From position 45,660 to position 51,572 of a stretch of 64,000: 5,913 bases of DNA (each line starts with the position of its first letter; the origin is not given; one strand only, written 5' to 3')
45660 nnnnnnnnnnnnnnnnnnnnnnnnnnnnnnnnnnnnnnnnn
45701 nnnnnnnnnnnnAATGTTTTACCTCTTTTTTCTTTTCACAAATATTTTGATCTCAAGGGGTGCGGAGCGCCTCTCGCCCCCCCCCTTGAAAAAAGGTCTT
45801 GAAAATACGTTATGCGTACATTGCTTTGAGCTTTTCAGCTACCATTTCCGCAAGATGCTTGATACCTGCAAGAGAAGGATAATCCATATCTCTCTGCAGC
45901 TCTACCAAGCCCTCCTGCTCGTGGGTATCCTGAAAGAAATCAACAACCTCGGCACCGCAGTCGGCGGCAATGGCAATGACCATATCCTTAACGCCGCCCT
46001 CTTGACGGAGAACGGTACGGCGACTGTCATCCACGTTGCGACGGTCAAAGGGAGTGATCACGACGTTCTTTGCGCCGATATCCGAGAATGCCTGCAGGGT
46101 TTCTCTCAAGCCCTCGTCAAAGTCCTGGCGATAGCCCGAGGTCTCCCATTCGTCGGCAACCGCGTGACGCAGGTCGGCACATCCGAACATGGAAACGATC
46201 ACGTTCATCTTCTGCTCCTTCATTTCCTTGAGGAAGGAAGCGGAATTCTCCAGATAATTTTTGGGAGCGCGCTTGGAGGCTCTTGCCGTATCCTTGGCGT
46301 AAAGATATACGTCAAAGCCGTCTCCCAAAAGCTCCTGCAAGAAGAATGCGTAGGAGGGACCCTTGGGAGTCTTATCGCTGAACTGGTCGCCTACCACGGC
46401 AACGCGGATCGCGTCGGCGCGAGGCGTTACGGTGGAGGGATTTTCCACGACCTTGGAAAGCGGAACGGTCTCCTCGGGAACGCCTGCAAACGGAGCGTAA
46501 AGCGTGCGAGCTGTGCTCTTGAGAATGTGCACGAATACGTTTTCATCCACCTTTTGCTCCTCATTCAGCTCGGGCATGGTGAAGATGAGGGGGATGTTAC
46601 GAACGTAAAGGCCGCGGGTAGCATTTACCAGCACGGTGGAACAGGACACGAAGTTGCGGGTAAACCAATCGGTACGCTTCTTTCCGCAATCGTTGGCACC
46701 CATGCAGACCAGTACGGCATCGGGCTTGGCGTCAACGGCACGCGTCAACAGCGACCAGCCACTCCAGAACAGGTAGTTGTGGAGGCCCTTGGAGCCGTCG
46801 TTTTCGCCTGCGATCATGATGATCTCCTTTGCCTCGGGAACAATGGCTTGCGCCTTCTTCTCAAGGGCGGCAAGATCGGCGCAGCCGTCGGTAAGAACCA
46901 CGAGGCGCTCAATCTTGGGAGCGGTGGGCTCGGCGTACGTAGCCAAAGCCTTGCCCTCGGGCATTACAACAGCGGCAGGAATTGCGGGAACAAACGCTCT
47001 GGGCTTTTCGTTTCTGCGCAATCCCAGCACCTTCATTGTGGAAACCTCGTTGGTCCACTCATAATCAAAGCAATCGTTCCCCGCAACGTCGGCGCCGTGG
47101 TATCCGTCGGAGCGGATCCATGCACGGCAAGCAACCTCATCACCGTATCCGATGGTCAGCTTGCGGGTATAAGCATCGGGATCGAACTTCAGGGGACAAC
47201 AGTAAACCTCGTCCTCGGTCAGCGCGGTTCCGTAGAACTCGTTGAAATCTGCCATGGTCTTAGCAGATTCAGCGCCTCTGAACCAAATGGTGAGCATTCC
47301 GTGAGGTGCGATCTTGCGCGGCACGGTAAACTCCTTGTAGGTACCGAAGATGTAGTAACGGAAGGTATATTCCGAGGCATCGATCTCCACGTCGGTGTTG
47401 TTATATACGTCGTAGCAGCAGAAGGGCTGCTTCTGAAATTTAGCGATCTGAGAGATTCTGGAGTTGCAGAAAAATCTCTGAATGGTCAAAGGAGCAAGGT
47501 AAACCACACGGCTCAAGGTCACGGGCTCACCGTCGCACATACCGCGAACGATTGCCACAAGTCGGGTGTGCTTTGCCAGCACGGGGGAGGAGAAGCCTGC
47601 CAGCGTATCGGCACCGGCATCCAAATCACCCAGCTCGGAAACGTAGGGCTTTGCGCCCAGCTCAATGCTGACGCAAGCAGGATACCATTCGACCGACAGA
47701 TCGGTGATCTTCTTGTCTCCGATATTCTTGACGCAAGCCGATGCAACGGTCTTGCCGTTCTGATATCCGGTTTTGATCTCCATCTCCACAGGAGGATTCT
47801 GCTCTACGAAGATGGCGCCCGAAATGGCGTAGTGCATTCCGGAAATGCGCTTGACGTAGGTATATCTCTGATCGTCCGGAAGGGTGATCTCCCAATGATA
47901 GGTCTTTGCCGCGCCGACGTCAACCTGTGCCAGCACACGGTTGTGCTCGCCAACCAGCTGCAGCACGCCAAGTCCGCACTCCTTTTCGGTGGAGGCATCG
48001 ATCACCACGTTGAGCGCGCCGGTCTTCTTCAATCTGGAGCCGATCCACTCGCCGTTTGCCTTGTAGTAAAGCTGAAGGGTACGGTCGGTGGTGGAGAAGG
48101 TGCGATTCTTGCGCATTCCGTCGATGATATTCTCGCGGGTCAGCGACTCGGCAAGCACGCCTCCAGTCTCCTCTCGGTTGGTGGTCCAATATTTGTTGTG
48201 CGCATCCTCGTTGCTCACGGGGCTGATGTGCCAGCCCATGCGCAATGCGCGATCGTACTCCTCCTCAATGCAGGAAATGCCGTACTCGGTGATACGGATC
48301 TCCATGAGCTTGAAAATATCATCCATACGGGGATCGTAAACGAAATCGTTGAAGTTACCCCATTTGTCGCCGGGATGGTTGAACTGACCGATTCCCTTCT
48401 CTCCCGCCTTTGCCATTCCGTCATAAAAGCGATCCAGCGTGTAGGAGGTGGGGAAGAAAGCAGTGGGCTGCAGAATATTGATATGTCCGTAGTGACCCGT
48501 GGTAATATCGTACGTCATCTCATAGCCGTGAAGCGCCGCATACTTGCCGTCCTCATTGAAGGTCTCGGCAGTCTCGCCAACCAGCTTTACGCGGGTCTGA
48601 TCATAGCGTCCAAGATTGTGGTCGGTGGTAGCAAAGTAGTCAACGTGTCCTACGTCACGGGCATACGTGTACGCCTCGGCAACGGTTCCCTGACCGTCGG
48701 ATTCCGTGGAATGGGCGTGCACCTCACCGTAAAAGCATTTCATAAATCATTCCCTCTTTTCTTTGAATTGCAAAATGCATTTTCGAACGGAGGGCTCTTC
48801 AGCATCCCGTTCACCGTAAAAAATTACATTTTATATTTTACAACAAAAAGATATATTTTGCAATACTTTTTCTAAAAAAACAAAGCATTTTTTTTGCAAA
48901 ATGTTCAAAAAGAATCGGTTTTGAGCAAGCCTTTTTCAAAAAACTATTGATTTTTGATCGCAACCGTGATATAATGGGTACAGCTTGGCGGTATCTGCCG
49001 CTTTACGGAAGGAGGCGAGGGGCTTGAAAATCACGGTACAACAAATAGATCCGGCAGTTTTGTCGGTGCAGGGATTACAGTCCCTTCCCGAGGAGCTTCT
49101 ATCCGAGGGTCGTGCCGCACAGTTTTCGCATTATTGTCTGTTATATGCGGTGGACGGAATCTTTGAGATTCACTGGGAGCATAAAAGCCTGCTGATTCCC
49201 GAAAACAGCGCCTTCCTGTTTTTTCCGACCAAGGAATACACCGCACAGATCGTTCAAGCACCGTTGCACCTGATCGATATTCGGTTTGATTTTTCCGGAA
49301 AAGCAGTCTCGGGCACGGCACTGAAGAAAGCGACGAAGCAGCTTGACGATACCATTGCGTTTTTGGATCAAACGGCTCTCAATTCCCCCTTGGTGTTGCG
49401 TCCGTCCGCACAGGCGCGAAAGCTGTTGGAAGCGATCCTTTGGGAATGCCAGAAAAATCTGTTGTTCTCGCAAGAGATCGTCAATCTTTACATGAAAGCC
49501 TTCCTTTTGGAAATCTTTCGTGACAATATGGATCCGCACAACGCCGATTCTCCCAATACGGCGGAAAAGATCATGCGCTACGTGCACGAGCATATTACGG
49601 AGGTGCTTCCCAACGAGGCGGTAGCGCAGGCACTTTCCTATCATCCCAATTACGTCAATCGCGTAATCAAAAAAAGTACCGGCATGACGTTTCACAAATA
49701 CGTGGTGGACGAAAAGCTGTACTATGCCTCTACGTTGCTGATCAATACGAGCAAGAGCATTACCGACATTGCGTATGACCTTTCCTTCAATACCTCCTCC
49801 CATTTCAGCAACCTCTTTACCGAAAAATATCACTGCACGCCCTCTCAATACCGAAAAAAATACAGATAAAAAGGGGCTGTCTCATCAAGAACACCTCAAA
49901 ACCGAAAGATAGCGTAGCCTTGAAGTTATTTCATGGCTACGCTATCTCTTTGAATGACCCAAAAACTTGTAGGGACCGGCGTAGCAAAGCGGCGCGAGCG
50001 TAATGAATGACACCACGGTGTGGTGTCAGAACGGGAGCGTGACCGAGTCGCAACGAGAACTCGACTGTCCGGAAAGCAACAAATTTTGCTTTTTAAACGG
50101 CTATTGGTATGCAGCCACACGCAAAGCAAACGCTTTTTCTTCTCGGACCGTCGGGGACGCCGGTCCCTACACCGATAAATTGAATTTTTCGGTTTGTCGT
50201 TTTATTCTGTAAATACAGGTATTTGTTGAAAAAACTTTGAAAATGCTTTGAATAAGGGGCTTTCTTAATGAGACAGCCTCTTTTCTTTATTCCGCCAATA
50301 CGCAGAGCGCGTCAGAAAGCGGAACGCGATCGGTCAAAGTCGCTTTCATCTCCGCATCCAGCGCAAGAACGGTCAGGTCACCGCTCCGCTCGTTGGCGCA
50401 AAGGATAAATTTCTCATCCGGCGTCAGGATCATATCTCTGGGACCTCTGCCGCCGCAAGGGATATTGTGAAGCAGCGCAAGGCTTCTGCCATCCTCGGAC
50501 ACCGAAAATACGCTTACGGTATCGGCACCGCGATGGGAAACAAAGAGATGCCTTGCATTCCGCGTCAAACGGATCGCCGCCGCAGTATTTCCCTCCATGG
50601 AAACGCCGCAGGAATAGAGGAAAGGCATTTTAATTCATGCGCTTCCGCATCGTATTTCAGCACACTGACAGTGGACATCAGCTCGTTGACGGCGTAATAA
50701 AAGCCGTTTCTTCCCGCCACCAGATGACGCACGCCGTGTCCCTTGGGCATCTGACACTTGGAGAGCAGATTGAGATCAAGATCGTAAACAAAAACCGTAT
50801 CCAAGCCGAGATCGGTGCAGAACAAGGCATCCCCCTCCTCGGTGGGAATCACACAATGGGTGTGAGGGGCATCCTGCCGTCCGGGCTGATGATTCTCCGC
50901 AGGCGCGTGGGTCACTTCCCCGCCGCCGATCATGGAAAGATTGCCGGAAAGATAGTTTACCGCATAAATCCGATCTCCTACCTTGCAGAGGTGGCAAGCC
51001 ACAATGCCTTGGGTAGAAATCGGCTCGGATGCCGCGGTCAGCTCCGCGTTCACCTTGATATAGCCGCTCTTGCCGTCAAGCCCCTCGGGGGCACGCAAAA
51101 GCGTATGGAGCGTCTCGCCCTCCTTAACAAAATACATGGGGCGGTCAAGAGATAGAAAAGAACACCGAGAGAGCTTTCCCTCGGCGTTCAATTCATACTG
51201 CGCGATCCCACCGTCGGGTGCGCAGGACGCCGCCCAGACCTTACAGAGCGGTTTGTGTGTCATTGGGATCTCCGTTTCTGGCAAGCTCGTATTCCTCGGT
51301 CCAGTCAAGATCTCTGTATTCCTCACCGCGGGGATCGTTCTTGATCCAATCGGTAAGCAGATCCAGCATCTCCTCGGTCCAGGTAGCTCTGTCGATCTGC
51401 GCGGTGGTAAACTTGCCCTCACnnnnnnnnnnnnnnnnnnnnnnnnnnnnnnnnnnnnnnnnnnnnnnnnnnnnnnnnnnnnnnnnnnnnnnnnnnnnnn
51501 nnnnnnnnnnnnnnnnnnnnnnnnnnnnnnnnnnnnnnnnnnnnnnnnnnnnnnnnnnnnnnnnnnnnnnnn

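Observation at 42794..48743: Tandem pair of ~975-aa cytoplasmic PHP-domain proteins with two apparently catalytically dead SGNH-like modules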

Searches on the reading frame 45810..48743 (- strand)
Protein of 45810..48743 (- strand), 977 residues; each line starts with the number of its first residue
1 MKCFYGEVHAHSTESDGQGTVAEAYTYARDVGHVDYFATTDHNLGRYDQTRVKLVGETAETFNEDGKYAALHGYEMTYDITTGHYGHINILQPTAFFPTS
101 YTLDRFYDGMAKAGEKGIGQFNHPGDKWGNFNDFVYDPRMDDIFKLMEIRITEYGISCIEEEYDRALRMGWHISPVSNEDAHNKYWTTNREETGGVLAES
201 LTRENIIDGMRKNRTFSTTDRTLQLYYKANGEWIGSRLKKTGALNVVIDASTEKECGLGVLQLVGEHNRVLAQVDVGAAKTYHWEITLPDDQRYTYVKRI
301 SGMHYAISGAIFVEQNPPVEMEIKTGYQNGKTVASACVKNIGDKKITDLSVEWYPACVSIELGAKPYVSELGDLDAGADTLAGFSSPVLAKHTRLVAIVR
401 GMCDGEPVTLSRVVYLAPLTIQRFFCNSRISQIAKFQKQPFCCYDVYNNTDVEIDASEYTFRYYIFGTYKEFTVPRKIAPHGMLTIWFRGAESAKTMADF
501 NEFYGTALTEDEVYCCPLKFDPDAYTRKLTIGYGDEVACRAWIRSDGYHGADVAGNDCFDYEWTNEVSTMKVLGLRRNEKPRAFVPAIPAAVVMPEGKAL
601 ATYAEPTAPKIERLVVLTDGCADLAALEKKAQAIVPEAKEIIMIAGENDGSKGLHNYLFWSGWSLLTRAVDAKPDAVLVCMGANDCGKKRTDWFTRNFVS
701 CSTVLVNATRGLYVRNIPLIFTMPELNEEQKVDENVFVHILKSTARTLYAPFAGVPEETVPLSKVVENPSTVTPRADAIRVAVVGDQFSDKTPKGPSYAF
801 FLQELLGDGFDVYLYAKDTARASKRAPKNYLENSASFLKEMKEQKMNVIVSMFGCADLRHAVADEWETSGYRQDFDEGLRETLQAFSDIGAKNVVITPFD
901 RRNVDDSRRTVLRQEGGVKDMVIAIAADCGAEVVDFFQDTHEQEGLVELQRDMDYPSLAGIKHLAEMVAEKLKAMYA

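Call 5: search_protein_families(library=pfam, proteins=[window:45810-48743:-], max_evalue=0.1)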
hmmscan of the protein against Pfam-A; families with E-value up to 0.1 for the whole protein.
window:45810-48743:- (977 aa): 4 families
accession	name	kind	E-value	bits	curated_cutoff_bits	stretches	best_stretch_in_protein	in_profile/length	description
PF13472.12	Lipase_GDSL_2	-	3e-07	31.5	32.9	1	794-943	15-156/178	GDSL-like Lipase/Acylhydrolase family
PF04311.20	DUF459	-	0.0028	17.5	27.2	0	829-892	43-110/197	Protein of unknown function (DUF459)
PF12228.14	DUF3604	-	0.0029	16.6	20.4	0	182-220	369-407/591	Protein of unknown function (DUF3604)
PF00657.28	Lipase_GDSL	-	0.0037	17.9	23.6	0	667-688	69-91/208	GDSL-like Lipase/Acylhydrolase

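Call 7: search_protein_families(library=ncbifam, proteins=[window:45810-48743:-], max_evalue=1)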
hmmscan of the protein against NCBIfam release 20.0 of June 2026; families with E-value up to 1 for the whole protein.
window:45810-48743:- (977 aa): 3 families
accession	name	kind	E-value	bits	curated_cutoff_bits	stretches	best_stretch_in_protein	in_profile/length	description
NF038032.1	CehA_McbA_metalo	domain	6e-20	71.9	80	1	6-314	5-315/315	CehA/McbA family metallohydrolase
NF042968.1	AcxylEst_AxeA1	equivalog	6.6e-06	24.7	700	1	772-968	268-459/459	acetylxylan esterase AxeA1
NF005928.0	PRK07945.1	equivalog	0.00025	20.5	250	1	5-43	99-136/337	PHP domain-containing protein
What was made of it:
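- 48039..48743 (-): B residues 1-235: PHP barrel. NF038032 at 71.9 bits, just under the cut-off of 80 (call 7).
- On PHP superfamily / CehA-McbA metallohydrolase domain (NF038032): B scores 71.9 bits, just below the cut-off, with the same coverage (call 7).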

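Call 67: search_protein_families(library=padloc, proteins=[window:45810-48743:-], max_evalue=0.01)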
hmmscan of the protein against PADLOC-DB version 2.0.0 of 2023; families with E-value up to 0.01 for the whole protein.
window:45810-48743:- (977 aa): 0 families

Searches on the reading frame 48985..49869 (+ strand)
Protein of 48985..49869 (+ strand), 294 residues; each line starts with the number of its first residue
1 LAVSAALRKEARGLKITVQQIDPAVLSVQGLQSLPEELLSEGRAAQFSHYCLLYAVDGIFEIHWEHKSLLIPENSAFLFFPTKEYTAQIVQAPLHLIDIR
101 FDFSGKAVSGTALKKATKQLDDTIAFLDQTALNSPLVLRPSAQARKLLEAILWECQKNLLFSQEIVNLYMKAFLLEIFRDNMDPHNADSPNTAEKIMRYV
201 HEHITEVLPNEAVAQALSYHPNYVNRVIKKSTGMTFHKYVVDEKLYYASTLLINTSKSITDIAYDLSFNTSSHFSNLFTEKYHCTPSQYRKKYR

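Call 5: search_protein_families(library=pfam, proteins=[window:48985-49869:+], max_evalue=0.1)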
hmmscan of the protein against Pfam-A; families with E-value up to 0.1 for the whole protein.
window:48985-49869:+ (294 aa): 2 families
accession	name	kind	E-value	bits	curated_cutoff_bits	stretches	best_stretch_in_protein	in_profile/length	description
PF12833.13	HTH_18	-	9.3e-20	71.1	33.6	1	214-291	2-79/80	Helix-turn-helix domain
PF00165.29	HTH_AraC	-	3.4e-13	49.8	26.6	2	254-291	6-42/42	Bacterial regulatory helix-turn-helix proteins, AraC family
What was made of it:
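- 48985..49869 (+): Divergent AraC-family regulator. Pfam HTH_18 and HTH_AraC (call 5).
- Checked: Neighbours are as stated: a GH36 gene at 40519-42690 and a divergent AraC gene at 48985-49869 (call 5).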

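Call 63: search_protein_families(library=ncbifam, proteins=[window:48985-49869:+], max_evalue=0.001)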
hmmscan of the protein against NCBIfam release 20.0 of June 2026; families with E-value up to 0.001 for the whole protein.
window:48985-49869:+ (294 aa): 28 families (the best 25 are shown)
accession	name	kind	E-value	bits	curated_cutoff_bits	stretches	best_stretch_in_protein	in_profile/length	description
NF047455.1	TF_Staph_AryK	equivalog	3e-18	65.4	850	1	159-294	125-260/759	transcriptional regulator AryK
NF010028.0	PRK13503.1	equivalog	3.1e-18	66.2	288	1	162-292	145-272/278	HTH-type transcriptional activator RhaS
NF047788.1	TransRegPocR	equivalog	7.2e-17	61.6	500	1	191-292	189-290/296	transcriptional regulator PocR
TIGR04094.1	adjacent_YSIRK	equivalog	1.6e-13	50.4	200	1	188-290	282-383/383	YSIRK-targeted surface antigen transcriptional regulator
NF007584.0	PRK10219.1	equivalog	2.7e-13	50.2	174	1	194-292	8-106/107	superoxide response transcriptional regulator SoxS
NF007693.0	PRK10371.1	equivalog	9.6e-13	48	253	1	194-291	201-298/309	transcriptional regulator MelR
NF007860.0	PRK10572.1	equivalog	2.1e-12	46.5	208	1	143-293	135-285/292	arabinose operon transcriptional regulator AraC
NF012144.2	ramA_TF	equivalog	6.2e-12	45.9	180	1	193-292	7-106/108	RamA family antibiotic efflux transcriptional regulator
NF033869.1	viru_reg_Rsp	equivalog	2.4e-11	42.8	400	1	163-291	120-247/701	AraC family transcriptional regulator Rsp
NF006902.0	PRK09393.1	equivalog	1.2e-10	41.1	425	1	191-293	220-322/327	transcriptional regulator FtrA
TIGR02297.1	HpaA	equivalog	3e-10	39.8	274.65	1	141-292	131-287/287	4-hydroxyphenylacetate catabolism regulatory protein HpaA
NF010026.0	PRK13501.1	equivalog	3.4e-10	39.6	363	1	138-293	120-278/290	HTH-type transcriptional activator RhaR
NF007243.0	PRK09685.1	equivalog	4.5e-10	39.4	199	1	145-293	150-302/303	transcriptional regulator FeaR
NF012228.1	RobA_TF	equivalog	8.2e-10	38.6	380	1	195-292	7-104/286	MDR efflux pump AcrAB transcriptional activator RobA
NF052534.1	RzbtTranRegRhrA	equivalog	9.9e-10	38.1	500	1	212-292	229-310/312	rhizobactin biosynthesis transcriptional regulator RhrA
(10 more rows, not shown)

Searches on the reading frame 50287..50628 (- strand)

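Call 15: search_protein_families(library=pfam, proteins=[window:50287-50628:-], max_evalue=0.001)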
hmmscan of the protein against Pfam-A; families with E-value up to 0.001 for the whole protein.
window:50287-50628:- (113 aa): 1 family
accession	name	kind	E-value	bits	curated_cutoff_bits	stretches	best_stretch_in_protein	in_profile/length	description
PF10282.15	Lactonase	-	2.5e-22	80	21.7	1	13-110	243-342/344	Lactonase, 7-bladed beta-propeller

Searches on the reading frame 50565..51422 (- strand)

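Call 15: search_protein_families(library=pfam, proteins=[window:50565-51422:-], max_evalue=0.001)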
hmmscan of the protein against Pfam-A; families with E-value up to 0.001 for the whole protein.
window:50565-51422:- (285 aa): 1 family
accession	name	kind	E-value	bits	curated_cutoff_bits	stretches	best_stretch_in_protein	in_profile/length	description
PF10282.15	Lactonase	-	4.1e-25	89.2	21.7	1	70-272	12-235/344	Lactonase, 7-bladed beta-propeller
